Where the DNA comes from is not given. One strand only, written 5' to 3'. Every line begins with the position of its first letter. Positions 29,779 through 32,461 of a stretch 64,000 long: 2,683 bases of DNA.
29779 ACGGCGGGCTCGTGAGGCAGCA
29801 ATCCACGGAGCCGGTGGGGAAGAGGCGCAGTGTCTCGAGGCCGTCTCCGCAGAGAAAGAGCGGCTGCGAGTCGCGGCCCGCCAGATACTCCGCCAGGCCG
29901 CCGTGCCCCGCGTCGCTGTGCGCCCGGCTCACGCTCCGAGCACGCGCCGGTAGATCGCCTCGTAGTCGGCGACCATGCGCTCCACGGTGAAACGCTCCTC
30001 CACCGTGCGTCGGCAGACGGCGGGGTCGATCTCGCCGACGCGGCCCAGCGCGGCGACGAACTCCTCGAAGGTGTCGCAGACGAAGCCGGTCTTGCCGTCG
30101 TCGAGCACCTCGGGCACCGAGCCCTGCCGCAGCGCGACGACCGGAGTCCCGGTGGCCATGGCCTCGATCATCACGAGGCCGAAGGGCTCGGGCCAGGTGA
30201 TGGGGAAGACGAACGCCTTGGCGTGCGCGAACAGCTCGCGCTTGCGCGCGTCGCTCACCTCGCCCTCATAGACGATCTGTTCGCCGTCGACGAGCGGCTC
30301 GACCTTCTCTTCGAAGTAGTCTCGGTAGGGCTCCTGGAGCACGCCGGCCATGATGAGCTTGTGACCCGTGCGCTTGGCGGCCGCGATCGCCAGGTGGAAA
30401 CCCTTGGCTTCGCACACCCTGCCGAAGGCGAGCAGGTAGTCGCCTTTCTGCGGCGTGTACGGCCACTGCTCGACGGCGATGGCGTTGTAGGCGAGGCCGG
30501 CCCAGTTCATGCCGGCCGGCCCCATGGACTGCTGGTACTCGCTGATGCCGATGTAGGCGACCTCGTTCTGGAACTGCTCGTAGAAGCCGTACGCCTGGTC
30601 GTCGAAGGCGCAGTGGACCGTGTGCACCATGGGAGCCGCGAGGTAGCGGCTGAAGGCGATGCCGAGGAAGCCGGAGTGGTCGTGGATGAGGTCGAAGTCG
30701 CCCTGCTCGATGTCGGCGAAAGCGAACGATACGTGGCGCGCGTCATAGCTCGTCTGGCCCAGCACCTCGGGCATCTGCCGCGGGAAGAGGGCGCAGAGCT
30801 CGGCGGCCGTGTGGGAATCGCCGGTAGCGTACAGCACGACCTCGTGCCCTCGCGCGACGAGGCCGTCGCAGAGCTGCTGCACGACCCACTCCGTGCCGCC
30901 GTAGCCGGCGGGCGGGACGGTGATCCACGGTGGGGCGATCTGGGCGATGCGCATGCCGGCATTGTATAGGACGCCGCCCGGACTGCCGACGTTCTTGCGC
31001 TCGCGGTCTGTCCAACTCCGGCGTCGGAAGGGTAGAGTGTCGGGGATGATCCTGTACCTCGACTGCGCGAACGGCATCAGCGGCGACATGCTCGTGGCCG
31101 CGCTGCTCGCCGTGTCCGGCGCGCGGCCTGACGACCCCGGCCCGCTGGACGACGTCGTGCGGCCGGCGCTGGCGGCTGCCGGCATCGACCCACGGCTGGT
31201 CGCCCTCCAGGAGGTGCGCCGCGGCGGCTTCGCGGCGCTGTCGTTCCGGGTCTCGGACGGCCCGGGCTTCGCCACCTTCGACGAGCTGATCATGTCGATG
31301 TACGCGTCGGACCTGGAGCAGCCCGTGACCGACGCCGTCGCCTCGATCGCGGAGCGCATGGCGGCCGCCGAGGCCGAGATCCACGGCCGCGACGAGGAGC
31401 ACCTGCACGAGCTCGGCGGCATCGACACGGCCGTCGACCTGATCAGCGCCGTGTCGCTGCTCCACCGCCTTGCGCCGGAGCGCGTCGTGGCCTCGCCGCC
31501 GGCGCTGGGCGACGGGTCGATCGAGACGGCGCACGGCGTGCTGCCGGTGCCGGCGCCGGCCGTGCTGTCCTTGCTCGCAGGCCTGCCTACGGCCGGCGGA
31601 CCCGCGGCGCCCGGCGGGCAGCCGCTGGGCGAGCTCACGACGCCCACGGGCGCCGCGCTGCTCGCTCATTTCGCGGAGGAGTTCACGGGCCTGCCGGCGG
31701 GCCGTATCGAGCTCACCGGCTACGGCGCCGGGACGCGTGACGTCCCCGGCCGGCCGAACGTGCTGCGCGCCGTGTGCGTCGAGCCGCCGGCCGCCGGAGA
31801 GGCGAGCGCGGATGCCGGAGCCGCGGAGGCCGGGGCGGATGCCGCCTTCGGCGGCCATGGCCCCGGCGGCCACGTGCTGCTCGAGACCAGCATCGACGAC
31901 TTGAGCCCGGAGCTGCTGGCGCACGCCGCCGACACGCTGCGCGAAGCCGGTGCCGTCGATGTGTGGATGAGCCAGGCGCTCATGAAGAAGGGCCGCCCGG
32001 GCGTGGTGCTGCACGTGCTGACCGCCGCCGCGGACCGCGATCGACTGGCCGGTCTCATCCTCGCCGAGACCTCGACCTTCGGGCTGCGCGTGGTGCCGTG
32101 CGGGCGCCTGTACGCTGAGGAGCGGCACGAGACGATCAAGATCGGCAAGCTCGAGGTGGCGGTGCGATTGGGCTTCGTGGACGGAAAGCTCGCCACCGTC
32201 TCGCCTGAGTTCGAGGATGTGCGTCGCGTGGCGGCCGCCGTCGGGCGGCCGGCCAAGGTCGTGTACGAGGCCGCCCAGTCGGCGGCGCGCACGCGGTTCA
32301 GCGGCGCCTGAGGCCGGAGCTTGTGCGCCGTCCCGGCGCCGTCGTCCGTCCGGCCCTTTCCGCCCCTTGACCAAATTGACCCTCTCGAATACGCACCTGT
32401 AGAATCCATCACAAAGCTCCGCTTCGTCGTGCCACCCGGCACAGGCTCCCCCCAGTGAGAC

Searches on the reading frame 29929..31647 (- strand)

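Call 41: search_protein_families(library=pfam, proteins=[window:29929-31647:-], max_evalue=0.00001)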
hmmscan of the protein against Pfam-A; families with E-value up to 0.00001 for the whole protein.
window:29929-31647:- (572 aa): 5 families
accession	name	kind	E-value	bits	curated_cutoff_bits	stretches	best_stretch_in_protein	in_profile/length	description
PF00534.26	Glycos_transf_1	-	1.2e-24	87.3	26.4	1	400-534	13-152/172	Glycosyl transferases group 1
PF13692.12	Glyco_trans_1_4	-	5.3e-21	75.8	27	1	404-536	3-138/142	Glycosyl transferases group 1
PF13439.12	Glyco_transf_4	-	7.2e-15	55.9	28.5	1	249-359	1-115/170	Glycosyltransferase Family 4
PF13579.12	Glyco_trans_4_4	-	5.5e-09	37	29.7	1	250-352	1-109/158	Glycosyl transferase 4-like domain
PF20706.3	GT4-conflict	-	2.2e-08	33.9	26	1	399-517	194-322/385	Family 4 Glycosyltransferase in conflict systems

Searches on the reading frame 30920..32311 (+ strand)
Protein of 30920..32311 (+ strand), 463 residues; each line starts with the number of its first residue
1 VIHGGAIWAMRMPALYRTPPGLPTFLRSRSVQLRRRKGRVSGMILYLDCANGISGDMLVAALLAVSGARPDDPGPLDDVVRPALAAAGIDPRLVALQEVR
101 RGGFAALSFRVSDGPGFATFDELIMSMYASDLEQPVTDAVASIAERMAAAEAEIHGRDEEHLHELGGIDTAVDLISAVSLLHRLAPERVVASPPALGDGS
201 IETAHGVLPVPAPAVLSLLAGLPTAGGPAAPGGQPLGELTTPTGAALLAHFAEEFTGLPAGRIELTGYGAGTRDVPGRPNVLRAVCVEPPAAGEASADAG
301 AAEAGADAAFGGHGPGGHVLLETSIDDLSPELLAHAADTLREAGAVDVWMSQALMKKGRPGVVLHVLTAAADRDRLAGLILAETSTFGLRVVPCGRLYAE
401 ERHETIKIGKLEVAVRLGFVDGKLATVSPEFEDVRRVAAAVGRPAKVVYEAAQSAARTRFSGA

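Call 42: search_protein_families(library=pfam, proteins=[window:30920-32311:+], max_evalue=0.00001)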
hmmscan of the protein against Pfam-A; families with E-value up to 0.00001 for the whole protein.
window:30920-32311:+ (463 aa): 1 family
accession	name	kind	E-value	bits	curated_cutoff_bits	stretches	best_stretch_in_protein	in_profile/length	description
PF01969.22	Ni_insertion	-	8.3e-100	335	22.1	1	45-449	1-375/375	Nickel insertion protein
